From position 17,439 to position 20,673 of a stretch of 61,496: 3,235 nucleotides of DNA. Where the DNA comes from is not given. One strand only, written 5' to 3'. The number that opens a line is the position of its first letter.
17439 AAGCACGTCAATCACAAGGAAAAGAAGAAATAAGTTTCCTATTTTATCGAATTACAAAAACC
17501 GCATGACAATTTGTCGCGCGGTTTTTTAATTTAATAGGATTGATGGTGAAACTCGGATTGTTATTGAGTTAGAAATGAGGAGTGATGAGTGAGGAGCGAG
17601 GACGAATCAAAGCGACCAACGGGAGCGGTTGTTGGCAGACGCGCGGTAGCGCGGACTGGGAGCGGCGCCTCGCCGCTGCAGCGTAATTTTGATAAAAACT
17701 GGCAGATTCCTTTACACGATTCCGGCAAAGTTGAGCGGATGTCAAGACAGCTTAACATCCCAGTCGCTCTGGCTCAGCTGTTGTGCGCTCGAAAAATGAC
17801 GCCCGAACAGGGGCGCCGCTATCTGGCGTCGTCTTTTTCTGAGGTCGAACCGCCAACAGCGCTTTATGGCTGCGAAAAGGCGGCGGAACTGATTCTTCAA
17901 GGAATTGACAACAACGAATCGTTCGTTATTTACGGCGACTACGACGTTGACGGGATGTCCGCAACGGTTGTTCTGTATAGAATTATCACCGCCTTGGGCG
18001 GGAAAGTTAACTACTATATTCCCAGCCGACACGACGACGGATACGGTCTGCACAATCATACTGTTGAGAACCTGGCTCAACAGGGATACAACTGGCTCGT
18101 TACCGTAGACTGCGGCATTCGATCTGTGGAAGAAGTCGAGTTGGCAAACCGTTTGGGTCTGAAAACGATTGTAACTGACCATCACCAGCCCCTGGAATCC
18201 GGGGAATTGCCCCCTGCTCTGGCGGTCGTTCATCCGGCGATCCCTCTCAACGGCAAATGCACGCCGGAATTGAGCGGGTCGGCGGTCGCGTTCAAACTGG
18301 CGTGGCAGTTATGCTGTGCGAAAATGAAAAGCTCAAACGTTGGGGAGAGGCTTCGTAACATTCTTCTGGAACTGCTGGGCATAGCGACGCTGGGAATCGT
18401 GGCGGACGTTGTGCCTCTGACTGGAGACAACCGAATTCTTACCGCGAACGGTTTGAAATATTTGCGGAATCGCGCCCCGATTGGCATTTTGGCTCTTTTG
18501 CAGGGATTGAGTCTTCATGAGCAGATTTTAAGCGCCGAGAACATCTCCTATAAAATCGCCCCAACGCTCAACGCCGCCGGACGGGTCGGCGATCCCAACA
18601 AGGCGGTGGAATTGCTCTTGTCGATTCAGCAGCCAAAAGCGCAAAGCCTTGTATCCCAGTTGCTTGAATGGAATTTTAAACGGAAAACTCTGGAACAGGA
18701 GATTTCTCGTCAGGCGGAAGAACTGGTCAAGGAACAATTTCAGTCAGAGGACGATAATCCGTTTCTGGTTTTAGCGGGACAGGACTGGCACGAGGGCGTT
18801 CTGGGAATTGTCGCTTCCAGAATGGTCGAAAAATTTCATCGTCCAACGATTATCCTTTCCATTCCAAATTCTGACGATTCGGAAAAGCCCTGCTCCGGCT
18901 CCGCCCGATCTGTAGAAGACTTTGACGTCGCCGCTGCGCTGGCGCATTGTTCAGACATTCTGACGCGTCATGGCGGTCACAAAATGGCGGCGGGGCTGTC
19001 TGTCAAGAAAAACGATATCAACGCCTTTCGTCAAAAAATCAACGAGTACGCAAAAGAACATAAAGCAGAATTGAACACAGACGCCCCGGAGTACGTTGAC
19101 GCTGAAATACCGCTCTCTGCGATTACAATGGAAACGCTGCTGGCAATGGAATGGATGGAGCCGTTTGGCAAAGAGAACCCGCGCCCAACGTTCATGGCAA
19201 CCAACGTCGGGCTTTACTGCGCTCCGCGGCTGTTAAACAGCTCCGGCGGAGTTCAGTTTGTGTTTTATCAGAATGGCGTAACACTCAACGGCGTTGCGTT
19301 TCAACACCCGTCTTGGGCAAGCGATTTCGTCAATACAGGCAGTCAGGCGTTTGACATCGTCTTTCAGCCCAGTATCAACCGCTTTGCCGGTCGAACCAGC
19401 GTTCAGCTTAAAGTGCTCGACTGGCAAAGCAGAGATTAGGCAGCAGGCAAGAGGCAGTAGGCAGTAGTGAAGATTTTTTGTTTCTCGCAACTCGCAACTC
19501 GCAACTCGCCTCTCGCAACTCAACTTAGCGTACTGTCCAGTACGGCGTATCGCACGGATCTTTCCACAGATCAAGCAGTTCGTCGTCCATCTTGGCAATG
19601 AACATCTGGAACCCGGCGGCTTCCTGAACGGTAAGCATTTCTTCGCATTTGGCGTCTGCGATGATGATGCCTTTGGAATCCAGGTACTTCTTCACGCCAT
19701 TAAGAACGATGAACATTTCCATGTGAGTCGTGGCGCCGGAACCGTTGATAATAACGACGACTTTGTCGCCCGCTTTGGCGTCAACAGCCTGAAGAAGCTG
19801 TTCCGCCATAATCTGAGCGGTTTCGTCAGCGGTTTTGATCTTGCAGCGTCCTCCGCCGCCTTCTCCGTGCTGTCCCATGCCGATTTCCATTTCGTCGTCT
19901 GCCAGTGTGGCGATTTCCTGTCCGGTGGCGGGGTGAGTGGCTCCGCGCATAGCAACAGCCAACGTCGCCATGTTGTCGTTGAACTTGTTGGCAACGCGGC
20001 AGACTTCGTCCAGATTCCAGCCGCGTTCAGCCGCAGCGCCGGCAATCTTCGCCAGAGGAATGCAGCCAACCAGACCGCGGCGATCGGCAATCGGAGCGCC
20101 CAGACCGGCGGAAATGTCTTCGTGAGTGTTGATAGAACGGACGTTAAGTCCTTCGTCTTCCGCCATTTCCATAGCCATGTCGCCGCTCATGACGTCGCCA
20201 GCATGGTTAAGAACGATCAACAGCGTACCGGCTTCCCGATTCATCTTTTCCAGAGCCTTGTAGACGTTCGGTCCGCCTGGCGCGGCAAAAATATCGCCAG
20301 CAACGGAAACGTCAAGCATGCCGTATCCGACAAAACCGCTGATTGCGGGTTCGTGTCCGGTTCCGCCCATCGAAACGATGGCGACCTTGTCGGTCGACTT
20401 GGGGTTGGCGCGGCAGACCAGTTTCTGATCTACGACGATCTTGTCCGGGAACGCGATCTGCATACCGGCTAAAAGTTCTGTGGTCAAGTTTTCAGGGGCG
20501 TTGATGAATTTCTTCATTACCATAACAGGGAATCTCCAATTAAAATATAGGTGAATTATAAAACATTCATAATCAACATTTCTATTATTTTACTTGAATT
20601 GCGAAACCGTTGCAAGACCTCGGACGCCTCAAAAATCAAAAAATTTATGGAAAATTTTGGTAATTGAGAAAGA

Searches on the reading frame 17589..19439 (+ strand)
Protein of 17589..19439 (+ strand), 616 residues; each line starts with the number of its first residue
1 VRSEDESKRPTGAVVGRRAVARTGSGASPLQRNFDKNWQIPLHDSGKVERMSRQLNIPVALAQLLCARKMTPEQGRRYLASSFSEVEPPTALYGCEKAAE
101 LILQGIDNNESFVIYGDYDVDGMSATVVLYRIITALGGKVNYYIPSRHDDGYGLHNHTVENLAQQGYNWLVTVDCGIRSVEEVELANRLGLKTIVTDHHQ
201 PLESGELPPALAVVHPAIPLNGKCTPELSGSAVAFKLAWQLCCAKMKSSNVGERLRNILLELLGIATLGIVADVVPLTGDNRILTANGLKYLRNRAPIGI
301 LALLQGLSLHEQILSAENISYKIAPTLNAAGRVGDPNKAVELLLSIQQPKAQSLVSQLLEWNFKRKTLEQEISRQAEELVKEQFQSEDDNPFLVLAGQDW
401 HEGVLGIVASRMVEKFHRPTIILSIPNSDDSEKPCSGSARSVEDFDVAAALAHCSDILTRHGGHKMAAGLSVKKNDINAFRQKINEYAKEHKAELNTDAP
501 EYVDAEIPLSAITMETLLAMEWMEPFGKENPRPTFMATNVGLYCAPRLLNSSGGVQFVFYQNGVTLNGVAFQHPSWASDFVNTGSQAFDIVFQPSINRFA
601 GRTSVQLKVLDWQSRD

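Call 7: search_protein_families(library=ncbifam, proteins=[window:17589-19439:+])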
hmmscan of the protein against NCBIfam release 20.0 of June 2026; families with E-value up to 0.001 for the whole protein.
window:17589-19439:+ (616 aa): 5 families
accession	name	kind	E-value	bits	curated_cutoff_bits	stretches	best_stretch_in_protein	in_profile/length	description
TIGR00644.1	recJ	equivalog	2e-143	478.6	396.9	1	60-609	4-543/546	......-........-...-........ exonuclease RecJ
NF008290.0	PRK11070.1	equivalog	2.3e-85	287.2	900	1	57-609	22-571/577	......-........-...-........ exonuclease RecJ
NF053576.1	RecJ_archaeal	equivalog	7.2e-21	74.5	360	2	324-489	287-450/452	RecJ family nuclease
NF053575.1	GAN_nuclease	exception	5.6e-15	54.9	850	2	323-487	298-463/467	GINS-associated RecJ family nuclease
NF040701.1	RecJ_Meth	equivalog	8e-10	38.1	550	1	108-241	6-130/449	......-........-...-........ exonuclease RecJ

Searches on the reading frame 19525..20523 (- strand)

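Call 7: search_protein_families(library=ncbifam, proteins=[window:19525-20523:-])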
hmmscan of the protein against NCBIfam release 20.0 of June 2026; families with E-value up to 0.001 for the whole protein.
window:19525-20523:- (332 aa): 4 families
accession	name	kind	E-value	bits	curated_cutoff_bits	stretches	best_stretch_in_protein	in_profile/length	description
NF011049.0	PRK14479.1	subfamily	1.7e-95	320.7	492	1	3-331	1-329/568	dihydroxyacetone kinase family protein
TIGR02363.1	dhaK1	equivalog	1e-89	300.8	406.25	1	3-329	1-329/329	dihydroxyacetone kinase subunit DhaK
TIGR02361.1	dak_ATP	equivalog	6e-72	243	574.95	1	4-331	1-345/583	glycerone kinase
TIGR02362.1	dhaK1b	equivalog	2e-60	204.6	413.25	1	6-329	2-326/326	DhaKLM operon coactivator DhaQ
